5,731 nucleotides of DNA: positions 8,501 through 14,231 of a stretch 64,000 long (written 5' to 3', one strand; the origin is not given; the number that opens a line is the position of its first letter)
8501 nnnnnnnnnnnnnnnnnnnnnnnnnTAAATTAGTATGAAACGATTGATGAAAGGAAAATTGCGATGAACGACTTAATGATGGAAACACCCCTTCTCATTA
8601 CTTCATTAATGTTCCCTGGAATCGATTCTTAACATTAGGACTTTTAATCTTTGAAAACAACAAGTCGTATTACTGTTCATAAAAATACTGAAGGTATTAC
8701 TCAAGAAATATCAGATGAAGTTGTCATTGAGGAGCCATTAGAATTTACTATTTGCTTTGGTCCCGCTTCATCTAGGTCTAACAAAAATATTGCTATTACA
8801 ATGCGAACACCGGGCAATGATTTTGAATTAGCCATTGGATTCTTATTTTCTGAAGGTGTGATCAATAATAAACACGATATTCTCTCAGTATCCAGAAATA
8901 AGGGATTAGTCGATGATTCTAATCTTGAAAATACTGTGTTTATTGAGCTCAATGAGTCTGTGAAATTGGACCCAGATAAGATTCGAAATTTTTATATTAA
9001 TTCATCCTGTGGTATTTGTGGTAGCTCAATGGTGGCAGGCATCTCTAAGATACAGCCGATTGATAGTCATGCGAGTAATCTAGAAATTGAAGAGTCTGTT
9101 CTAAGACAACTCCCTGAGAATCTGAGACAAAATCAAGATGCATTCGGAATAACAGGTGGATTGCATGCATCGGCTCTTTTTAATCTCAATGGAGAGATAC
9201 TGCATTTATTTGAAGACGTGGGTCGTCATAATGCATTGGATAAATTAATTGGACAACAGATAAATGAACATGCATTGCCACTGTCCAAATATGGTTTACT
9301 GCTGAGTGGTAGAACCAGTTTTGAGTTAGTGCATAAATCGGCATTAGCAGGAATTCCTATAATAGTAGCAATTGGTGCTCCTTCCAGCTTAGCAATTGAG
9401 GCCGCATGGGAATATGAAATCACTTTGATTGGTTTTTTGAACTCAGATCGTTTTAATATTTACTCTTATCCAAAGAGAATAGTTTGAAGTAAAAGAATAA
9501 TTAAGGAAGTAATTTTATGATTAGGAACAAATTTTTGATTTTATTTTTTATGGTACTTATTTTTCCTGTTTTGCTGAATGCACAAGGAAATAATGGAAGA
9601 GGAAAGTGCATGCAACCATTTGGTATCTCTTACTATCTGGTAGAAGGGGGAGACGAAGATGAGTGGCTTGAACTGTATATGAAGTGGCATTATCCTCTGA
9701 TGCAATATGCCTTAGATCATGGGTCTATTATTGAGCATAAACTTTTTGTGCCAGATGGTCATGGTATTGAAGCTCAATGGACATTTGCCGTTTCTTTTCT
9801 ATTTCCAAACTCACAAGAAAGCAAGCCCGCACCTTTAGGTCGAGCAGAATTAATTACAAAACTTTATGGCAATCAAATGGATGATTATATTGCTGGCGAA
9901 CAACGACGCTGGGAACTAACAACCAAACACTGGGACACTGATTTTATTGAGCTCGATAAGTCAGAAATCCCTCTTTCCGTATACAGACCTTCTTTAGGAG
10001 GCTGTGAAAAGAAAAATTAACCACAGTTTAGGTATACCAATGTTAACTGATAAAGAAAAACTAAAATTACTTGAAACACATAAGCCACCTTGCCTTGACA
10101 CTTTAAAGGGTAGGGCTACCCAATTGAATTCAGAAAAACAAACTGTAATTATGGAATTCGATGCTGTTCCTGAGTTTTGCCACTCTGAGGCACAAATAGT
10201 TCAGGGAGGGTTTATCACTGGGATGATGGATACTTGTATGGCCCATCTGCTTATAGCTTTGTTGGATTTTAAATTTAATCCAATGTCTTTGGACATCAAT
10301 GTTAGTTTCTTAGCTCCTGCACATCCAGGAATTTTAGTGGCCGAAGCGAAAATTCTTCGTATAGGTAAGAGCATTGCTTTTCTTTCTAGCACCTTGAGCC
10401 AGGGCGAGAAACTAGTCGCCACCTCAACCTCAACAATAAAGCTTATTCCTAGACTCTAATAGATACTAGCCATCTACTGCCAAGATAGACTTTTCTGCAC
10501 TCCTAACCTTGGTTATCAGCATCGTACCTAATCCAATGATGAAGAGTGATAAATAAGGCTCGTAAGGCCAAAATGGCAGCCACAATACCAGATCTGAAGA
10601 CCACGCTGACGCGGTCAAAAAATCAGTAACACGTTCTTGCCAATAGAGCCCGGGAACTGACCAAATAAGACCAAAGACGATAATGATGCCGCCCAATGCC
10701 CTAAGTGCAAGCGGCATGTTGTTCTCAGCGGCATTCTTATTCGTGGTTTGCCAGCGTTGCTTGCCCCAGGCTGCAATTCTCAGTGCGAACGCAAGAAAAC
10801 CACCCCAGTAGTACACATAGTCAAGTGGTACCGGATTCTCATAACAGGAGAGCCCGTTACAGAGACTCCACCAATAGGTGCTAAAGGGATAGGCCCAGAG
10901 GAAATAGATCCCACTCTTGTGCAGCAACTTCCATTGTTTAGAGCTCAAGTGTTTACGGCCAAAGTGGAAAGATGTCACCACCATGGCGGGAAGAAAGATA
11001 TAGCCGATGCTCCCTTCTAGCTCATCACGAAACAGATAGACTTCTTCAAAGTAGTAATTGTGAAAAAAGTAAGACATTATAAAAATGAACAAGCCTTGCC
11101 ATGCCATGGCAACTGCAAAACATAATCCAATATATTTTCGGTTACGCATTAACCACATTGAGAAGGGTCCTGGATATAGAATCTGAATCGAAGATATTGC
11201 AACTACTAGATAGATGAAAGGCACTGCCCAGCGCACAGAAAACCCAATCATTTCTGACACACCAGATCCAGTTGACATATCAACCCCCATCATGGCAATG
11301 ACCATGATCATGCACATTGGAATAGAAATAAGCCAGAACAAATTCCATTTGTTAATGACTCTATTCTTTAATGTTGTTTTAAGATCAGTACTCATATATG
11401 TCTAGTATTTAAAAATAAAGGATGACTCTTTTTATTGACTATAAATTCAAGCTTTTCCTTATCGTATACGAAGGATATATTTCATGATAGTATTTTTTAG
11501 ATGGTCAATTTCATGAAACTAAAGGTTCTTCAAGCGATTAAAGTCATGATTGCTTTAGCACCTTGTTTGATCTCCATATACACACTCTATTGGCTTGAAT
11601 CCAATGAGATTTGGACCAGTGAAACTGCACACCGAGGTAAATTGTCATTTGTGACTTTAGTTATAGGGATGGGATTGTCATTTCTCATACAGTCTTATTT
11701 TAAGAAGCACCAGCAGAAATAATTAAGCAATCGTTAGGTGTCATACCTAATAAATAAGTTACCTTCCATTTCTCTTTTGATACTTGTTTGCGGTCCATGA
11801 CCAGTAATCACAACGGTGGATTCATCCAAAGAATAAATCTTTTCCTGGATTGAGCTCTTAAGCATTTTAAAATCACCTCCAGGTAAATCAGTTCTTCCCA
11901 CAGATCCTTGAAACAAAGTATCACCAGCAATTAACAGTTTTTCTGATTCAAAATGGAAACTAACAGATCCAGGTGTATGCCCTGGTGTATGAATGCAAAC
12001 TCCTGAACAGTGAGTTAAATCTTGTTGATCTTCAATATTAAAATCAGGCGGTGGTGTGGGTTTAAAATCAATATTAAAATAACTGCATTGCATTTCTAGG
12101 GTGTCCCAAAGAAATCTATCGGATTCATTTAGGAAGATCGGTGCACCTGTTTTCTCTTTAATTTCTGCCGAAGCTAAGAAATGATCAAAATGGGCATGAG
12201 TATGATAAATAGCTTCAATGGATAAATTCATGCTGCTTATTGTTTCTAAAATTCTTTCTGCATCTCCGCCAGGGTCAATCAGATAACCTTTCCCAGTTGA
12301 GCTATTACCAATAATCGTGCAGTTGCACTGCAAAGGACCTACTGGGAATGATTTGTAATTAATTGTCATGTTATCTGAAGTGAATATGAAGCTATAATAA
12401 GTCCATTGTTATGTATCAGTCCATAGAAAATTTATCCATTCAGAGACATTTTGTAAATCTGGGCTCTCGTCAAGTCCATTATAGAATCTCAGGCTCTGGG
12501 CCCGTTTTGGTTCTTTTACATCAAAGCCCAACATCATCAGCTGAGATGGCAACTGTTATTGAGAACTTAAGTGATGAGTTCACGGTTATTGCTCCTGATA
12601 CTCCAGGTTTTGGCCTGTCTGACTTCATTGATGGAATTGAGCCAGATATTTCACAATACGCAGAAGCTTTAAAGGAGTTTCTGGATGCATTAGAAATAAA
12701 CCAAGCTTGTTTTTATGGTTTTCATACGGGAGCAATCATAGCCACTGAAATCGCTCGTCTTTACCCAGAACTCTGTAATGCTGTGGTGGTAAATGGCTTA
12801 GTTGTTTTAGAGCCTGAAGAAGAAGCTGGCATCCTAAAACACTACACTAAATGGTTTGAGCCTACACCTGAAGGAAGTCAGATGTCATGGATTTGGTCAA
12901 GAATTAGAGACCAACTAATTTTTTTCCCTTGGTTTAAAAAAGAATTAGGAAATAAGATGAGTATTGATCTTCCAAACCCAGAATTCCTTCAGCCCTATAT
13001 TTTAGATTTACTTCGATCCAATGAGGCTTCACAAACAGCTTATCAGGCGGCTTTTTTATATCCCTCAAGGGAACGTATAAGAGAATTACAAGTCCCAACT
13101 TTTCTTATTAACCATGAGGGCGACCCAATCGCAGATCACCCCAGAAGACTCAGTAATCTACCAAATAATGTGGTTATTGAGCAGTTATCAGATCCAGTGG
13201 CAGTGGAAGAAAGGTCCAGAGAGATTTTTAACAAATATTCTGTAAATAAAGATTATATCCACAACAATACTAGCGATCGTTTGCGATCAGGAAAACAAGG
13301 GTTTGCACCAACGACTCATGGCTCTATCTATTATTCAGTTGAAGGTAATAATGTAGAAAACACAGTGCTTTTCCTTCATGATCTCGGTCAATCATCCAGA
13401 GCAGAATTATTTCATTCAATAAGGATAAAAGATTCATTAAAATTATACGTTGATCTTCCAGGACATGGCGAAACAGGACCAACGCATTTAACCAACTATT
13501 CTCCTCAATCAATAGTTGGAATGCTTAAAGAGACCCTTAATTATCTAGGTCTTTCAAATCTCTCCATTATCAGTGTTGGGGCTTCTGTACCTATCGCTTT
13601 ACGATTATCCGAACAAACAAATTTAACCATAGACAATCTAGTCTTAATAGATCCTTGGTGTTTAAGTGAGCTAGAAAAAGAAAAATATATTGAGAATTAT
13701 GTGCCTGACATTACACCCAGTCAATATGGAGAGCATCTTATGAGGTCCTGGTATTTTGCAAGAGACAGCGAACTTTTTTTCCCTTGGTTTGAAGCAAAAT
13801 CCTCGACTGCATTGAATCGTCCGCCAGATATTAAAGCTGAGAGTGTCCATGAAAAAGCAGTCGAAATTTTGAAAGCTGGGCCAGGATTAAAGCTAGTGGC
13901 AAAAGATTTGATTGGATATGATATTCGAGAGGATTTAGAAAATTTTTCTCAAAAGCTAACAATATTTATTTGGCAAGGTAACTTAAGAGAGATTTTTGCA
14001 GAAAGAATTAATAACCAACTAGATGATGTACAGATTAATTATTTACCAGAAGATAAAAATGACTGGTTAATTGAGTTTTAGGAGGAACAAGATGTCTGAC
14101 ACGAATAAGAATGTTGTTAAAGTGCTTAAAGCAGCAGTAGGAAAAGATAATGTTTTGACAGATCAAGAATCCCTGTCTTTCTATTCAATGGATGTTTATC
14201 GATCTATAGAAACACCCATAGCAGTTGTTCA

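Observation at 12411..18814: Five-gene operon linking two cytoplasmic enzymes to three exported proteins: candidate undescribed envelope redox / tetrapyrrole-or-metal handling system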

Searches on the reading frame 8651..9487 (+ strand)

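Call 86: search_protein_families(library=pfam, proteins=[window:8651-9487:+], max_evalue=0.001)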
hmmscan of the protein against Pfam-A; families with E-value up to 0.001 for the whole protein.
window:8651-9487:+ (278 aa): 1 family
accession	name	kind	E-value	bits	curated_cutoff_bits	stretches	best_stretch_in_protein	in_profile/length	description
PF02634.21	FdhD-NarQ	-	2.1e-59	201.6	27.2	1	44-277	12-236/237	FdhD/NarQ family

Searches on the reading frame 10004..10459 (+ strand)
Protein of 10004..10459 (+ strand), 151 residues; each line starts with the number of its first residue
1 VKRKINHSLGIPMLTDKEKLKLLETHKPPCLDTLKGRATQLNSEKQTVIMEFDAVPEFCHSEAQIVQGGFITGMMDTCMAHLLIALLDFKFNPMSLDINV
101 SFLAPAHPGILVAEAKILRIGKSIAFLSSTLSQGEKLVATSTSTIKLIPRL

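Call 86: search_protein_families(library=pfam, proteins=[window:10004-10459:+], max_evalue=0.001)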
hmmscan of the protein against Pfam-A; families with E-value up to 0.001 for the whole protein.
window:10004-10459:+ (151 aa): 2 families
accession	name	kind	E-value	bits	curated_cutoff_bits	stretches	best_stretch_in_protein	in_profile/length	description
PF03061.28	4HBT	-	4.2e-11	43.4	20.6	1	65-135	3-74/79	Thioesterase superfamily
PF13622.12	4HBT_3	-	2.9e-07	31.1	24.3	1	67-142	12-79/83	Acyl-CoA thioesterase N-terminal domain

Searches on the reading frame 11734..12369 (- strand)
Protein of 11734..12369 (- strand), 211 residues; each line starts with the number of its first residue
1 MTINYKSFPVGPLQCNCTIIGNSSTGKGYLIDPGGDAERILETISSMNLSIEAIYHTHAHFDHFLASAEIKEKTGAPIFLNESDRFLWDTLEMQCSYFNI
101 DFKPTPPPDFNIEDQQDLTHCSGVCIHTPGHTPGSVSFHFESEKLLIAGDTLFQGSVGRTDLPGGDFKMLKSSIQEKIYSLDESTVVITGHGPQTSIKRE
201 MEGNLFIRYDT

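Call 3: search_protein_families(library=pfam, proteins=[window:11734-12369:-], max_evalue=0.01)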
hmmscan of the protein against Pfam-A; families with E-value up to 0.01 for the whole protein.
window:11734-12369:- (211 aa): 2 families
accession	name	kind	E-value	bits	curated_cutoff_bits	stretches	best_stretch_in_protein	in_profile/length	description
PF00753.33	Lactamase_B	-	8.5e-36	124.2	22.7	1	11-191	2-196/196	Metallo-beta-lactamase superfamily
PF12706.13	Lactamase_B_2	-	0.00099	19.2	27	1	30-103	4-82/200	Beta-lactamase superfamily domain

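Call 4: search_protein_families(library=ncbifam, proteins=[window:11734-12369:-], max_evalue=0.01)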
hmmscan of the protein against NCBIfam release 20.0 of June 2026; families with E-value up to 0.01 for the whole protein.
window:11734-12369:- (211 aa): 33 families (the best 25 are shown)
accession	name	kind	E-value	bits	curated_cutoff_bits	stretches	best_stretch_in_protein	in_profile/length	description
TIGR03413.1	GSH_gloB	equivalog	1.2e-20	74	200.8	1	22-191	16-164/248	hydroxyacylglutathione hydrolase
NF040641.1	bifunc_ST_SDO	equivalog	1.5e-19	70.1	625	1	36-195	187-346/423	bifunctional sulfur transferase/dioxygenase Blh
NF007597.0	PRK10241.1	equivalog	3.1e-14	52.9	421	2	124-192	103-166/251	hydroxyacylglutathione hydrolase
NF000458.2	blaPEDO-2_fam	exception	2.8e-12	46.6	550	1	49-142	89-186/285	PEDO-2 family subclass B3 metallo-beta-lactamase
NF041804.1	MBL_fold_SolJ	exception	4.6e-12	45.6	350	1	16-191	19-178/224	solanimycin biosynthesis MBL-fold hydrolase SolJ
NF033105.1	bla_subclass_B3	equivalog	6.2e-12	45.4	240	1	50-144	58-159/257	subclass B3 metallo-beta-lactamase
NF012229.1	bla_class_B_core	domain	8.2e-12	45.5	100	1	29-140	27-138/139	metallo-beta-lactamase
NF000455.2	blaESP-1_fam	exception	1.9e-09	37.5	600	1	55-143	95-187/290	ESP-1 family subclass B3 metallo-beta-lactamase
NF000454.2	blaCPS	exception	8.9e-09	35.4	620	1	50-143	90-187/290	CPS family subclass B3 metallo-beta-lactamase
NF000457.2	blaPEDO-1_fam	exception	2.5e-08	33.7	550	1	50-141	90-185/286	PEDO-1 family subclass B3 metallo-beta-lactamase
NF012101.1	blaGOB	exception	9.1e-08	31.7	560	1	51-142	91-186/290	GOB family subclass B3 metallo-beta-lactamase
NF012140.0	blaBJP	exception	3.5e-07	29.3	600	1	50-141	93-187/294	BJP family subclass B3 metallo-beta-lactamase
NF000438.2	blaPOM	exception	1.5e-06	27.6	610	1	51-140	96-188/286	POM family subclass B3 metallo-beta-lactamase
NF053820.1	MBLfold_Strvi7410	exception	5.1e-06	26.1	525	0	123-144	171-192/343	Strvi_7410 family MBL fold metallo-hydrolase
NF040644.1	blaPAM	exception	6.9e-06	25.4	615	1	51-140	96-188/287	PAM family subclass B3 metallo-beta-lactamase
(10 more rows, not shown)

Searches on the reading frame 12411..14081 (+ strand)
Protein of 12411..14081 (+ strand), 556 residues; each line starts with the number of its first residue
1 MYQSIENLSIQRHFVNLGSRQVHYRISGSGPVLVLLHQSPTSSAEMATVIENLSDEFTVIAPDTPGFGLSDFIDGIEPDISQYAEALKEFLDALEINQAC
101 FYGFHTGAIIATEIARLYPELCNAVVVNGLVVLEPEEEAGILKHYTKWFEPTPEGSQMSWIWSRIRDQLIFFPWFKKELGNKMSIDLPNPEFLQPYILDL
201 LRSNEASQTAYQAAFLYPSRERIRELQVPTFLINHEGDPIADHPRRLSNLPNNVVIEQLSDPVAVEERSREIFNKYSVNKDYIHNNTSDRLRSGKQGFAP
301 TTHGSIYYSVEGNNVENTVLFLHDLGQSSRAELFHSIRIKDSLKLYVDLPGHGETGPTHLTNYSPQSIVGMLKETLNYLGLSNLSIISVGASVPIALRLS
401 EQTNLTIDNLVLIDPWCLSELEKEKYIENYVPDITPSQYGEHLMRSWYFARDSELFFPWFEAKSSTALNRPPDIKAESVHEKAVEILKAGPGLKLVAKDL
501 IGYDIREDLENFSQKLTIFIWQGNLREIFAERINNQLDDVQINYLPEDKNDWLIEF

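Call 3: search_protein_families(library=pfam, proteins=[window:12411-14081:+], max_evalue=0.01)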
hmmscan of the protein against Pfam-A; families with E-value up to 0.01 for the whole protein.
window:12411-14081:+ (556 aa): 4 families
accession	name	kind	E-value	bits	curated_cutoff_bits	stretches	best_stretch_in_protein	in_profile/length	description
PF00561.26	Abhydrolase_1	-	4.3e-17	63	25.8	1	31-148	1-122/245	alpha/beta hydrolase fold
PF12697.13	Abhydrolase_6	-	1.6e-12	49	26.3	1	46-249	17-191/217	Alpha/beta hydrolase family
PF03096.20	Ndr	-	3.4e-10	39.6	23.3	1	301-452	6-173/283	Ndr family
PF12146.15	Hydrolase_4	-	2.1e-07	31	27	1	32-243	6-207/239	Serine aminopeptidase, S33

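Call 4: search_protein_families(library=ncbifam, proteins=[window:12411-14081:+], max_evalue=0.01)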
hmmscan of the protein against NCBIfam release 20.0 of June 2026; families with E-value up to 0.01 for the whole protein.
window:12411-14081:+ (556 aa): 19 families
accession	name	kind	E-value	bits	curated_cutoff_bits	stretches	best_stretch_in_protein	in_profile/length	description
NF011457.0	PRK14875.1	equivalog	8.4e-23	80.9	307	2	10-121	110-222/372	acetoin dehydrogenase dihydrolipoyllysine-residue acetyltransferase subunit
NF050089.1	i_nPHAscl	equivalog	3.7e-21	75.5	300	1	21-126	8-113/288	intracellular short-chain-length polyhydroxyalkanoate depolymerase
TIGR03056.1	bchO_mg_che_rel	equivalog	4.7e-17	61.9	172.55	1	14-128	10-127/278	alpha/beta fold hydrolase BchO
TIGR02427.1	protocat_pcaD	equivalog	1.1e-15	57.7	255.85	1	22-127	2-109/251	3-oxoadipate enol-lactonase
NF051488.1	bifunc_PcaDC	exception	2.7e-15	56.4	390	1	22-126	2-107/375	bifunctional 3-oxoadipate enol-lactonase/4-carboxymuconolactone decarboxylase PcaDC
NF002938.0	PRK03592.1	equivalog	3.8e-14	52.7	241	1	7-130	7-129/298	haloalkane dehalogenase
NF002873.0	PRK03204.1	equivalog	6.9e-14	51.8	466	1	19-127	23-131/286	haloalkane dehalogenase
TIGR03695.1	menH_SHCHC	equivalog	2.1e-13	50.3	208.55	1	30-129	2-103/252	2-succinyl-6-hydroxy-2,4-cyclohexadiene-1-carboxylate synthase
NF045632.1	hydroxlase_HsaD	equivalog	1.8e-12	46.8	400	1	12-153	14-165/290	4,5:9,10-diseco-3-hydroxy-5,9,17-trioxoandrosta-1(10),2-diene-4-oate hydrolase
TIGR03611.1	RutD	equivalog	2.1e-11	43.7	238.5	1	23-136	6-120/258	pyrimidine utilization protein D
NF002043.0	PRK00870.1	subfamily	1.5e-10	41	265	1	22-150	36-166/302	haloalkane dehalogenase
NF058580.1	lipase_V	equivalog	2.4e-10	40.5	300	1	31-114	26-107/230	EstV family lipase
NF008340.0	PRK11126.1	equivalog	1.5e-08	34.2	261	2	27-138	11-121/255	2-succinyl-6-hydroxy-2,4-cyclohexadiene-1-carboxylate synthase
TIGR01738.1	bioH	equivalog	3.5e-08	33.4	206.95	1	30-126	3-94/245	pimeloyl-ACP methyl ester esterase BioH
TIGR03343.1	biphenyl_bphD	equivalog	1.5e-06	27.7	462.15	1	19-130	19-134/282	2-hydroxy-6-oxo-6-phenylhexa-2,4-dienoate hydrolase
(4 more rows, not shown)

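Call 27: search_solved_structures(query=window:12411-14081:+, max_evalue=0.001)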
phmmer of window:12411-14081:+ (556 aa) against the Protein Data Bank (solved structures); distinct sequences matched with E-value up to 0.001: 160 (the best 60 are shown).
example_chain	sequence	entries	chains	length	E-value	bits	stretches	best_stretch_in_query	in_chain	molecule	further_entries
8zp6_A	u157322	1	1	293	1e-12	50.8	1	12-122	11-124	AB hydrolase-1 domain-containing protein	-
6y9g_A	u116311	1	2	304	8.9e-10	41.1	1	11-126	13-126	Ancestral haloalkane dehalogenase AncHLD5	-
4g5x_A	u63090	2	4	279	2.5e-09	39.6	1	26-131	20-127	Alpha/beta hydrolase fold protein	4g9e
4g8c_A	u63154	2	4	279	2.6e-09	39.6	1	26-131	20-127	Alpha/beta hydrolase fold protein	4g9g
4g8b_A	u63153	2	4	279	3.4e-09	39.2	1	26-131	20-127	Alpha/beta hydrolase fold protein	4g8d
3kxp_A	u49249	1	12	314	6.1e-09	38.3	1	15-127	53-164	Alpha-(N-acetylaminomethylene)succinic acid hydrolase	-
8ynv_A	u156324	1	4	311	1.1e-08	37.5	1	22-126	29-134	poly(3-hydroxybutyrate) depolymerase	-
1ehy_A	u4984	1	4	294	1.1e-08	37.5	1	12-121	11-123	PROTEIN (SOLUBLE EPOXIDE HYDROLASE)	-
8ynw_A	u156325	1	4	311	1.5e-08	37.1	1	22-126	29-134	Poly(3-hydroxybutyrate) depolymerase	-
8qzu_A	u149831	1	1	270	3.4e-08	35.9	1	15-130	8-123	Carboxylesterase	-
9c2g_A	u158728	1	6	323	5.5e-08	35.2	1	20-119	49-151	Isobutylene epoxide hydrolase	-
8v16_C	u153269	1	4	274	2.2e-07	33.2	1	17-126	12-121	Esterase 1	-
4io0_A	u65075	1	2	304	2.3e-07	33.1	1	9-150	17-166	Soluble epoxide hydrolase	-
4inz_A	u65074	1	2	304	2.3e-07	33.1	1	9-151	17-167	Soluble epoxide hydrolase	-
6eb3_A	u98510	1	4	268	2.5e-07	33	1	19-126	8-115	Est1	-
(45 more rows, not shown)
